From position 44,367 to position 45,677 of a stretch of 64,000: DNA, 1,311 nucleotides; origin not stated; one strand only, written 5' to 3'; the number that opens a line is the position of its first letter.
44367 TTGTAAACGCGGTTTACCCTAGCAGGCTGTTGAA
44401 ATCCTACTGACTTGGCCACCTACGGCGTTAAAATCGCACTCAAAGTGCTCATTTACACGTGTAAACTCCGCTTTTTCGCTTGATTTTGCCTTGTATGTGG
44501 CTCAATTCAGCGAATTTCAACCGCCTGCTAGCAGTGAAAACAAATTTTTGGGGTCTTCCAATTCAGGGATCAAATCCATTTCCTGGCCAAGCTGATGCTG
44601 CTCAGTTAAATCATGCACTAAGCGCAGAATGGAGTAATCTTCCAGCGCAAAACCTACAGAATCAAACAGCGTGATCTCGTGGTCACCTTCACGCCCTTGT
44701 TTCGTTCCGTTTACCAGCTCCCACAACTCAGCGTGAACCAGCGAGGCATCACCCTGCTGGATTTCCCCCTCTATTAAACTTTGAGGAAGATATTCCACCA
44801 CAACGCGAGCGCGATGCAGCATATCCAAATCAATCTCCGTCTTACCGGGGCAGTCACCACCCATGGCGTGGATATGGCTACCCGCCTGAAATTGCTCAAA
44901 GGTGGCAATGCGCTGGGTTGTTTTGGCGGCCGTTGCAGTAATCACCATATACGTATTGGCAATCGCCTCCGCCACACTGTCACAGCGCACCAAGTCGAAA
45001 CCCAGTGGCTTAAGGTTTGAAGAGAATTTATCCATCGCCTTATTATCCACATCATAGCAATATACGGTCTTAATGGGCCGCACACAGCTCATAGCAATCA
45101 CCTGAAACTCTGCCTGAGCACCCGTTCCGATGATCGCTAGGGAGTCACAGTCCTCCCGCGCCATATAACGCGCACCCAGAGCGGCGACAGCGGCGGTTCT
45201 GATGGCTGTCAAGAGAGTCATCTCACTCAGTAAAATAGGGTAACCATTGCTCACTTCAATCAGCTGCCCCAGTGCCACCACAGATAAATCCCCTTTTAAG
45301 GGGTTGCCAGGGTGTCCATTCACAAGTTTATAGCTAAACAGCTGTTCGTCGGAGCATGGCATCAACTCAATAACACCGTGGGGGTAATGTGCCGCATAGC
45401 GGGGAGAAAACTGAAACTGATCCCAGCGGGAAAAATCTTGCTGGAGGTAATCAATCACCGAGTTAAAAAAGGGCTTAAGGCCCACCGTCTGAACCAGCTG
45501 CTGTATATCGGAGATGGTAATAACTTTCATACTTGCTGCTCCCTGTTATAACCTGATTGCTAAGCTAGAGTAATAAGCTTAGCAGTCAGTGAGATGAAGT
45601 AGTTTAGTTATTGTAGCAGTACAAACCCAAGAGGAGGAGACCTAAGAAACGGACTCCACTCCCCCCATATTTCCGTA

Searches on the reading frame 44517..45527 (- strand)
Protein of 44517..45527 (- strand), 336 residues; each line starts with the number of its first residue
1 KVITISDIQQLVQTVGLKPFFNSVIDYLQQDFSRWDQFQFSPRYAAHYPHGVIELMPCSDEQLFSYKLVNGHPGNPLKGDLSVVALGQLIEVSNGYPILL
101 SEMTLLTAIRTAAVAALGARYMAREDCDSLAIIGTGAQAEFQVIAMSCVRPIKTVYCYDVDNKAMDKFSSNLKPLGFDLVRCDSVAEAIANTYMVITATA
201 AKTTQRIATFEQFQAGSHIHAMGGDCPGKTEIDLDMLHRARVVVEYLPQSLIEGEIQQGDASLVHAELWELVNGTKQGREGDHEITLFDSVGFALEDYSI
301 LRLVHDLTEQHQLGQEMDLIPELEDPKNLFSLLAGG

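Call 66: search_protein_families(library=pfam, proteins=[window:44517-45527:-], max_evalue=0.01)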
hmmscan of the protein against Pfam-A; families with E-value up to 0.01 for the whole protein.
window:44517-45527:- (336 aa): 1 family
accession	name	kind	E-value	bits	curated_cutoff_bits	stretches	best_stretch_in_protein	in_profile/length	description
PF02423.21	OCD_Mu_crystall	-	1.5e-90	303.9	24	1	11-309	7-311/314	Ornithine cyclodeaminase/mu-crystallin family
